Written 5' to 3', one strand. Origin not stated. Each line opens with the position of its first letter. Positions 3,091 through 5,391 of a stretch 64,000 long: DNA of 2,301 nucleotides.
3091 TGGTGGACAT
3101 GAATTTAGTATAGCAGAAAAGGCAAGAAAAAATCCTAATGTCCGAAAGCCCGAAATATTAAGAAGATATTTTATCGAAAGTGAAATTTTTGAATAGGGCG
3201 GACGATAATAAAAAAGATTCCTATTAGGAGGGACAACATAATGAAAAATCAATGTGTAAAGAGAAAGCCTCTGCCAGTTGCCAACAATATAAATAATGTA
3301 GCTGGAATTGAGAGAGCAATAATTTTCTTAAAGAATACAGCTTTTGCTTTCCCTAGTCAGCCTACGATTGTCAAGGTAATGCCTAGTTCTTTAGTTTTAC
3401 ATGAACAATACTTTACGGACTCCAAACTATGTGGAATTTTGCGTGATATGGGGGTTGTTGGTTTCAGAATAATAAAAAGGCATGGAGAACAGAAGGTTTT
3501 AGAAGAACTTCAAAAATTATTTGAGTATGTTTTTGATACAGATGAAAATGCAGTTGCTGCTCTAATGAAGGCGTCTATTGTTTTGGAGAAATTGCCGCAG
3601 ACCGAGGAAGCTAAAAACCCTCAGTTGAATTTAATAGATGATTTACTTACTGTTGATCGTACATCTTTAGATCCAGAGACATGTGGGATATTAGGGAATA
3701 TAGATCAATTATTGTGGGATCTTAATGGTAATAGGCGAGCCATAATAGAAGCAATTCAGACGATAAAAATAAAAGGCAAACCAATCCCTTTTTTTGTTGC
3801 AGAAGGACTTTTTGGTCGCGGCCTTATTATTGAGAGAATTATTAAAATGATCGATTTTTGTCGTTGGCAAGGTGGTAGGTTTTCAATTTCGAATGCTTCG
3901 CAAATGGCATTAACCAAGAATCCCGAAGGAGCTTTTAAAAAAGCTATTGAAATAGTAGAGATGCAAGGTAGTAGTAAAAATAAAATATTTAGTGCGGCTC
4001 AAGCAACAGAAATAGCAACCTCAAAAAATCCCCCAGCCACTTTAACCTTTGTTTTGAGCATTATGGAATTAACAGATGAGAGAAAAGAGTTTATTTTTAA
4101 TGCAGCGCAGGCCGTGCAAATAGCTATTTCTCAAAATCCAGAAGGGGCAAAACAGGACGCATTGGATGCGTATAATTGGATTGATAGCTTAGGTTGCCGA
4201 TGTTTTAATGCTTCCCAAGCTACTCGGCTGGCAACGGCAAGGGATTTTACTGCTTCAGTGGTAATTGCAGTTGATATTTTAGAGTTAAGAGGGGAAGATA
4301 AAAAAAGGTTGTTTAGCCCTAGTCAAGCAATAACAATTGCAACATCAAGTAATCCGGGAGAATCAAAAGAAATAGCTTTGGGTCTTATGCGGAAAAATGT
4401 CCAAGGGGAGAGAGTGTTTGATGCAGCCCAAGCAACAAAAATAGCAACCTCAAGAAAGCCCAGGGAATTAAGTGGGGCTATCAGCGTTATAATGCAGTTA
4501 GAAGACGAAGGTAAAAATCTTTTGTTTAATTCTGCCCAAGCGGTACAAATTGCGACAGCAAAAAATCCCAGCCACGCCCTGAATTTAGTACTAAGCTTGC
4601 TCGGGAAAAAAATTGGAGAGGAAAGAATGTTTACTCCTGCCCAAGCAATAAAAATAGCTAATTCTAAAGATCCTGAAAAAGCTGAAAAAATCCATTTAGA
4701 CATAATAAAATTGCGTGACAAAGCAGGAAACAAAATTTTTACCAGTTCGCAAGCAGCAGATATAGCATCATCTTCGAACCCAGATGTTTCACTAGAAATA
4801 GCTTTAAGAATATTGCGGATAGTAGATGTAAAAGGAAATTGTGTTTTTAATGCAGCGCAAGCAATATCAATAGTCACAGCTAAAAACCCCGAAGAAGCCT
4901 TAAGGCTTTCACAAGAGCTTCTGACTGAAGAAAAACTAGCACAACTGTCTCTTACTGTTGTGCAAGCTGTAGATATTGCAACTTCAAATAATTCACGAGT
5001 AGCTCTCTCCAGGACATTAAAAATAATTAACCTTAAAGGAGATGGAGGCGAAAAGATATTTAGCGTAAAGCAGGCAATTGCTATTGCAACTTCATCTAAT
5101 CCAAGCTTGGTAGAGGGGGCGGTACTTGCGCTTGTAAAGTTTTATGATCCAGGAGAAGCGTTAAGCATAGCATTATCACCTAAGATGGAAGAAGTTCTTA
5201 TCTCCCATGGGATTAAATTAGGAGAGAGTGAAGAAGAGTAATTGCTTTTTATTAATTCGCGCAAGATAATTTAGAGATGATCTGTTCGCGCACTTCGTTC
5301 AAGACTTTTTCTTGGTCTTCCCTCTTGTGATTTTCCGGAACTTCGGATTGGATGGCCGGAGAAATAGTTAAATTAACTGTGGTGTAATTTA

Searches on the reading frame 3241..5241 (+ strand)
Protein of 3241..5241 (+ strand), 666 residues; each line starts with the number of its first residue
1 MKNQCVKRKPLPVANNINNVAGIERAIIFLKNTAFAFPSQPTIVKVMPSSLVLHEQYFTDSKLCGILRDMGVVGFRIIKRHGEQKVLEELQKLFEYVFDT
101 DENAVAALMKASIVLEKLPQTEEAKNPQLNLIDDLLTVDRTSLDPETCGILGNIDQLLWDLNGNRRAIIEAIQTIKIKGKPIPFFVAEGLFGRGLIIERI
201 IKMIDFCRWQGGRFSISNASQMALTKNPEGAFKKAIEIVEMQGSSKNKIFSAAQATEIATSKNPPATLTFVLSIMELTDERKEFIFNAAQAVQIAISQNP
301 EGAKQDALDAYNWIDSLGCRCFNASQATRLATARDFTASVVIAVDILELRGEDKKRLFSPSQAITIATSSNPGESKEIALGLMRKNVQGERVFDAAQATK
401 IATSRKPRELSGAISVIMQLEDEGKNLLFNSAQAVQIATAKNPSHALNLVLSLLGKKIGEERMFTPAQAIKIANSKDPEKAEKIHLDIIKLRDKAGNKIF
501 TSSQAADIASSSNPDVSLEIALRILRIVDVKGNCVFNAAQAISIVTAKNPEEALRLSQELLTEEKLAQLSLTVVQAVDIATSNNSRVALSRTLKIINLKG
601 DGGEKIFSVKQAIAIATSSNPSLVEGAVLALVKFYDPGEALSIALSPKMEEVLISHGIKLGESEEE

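Call 10: search_protein_families(library=pfam, proteins=[window:3241-5241:+], max_evalue=0.001)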
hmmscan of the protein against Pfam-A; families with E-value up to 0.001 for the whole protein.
window:3241-5241:+ (666 aa): 0 families

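Call 42: search_protein_families(library=padloc, proteins=[window:3241-5241:+], max_evalue=0.01)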
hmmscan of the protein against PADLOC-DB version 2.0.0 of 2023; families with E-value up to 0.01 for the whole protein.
window:3241-5241:+ (666 aa): 0 families

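Call 60: search_protein_families(library=ncbifam, proteins=[window:3241-5241:+], max_evalue=0.001)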
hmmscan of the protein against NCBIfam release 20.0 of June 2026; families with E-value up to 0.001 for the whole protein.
window:3241-5241:+ (666 aa): 1 family
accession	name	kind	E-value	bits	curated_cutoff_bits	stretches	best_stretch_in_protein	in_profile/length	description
NF041308.1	AvrBs3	equivalog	2.2e-08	32.4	1000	1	429-597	291-457/1181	type III secretion system effector avirulence protein AvrBs3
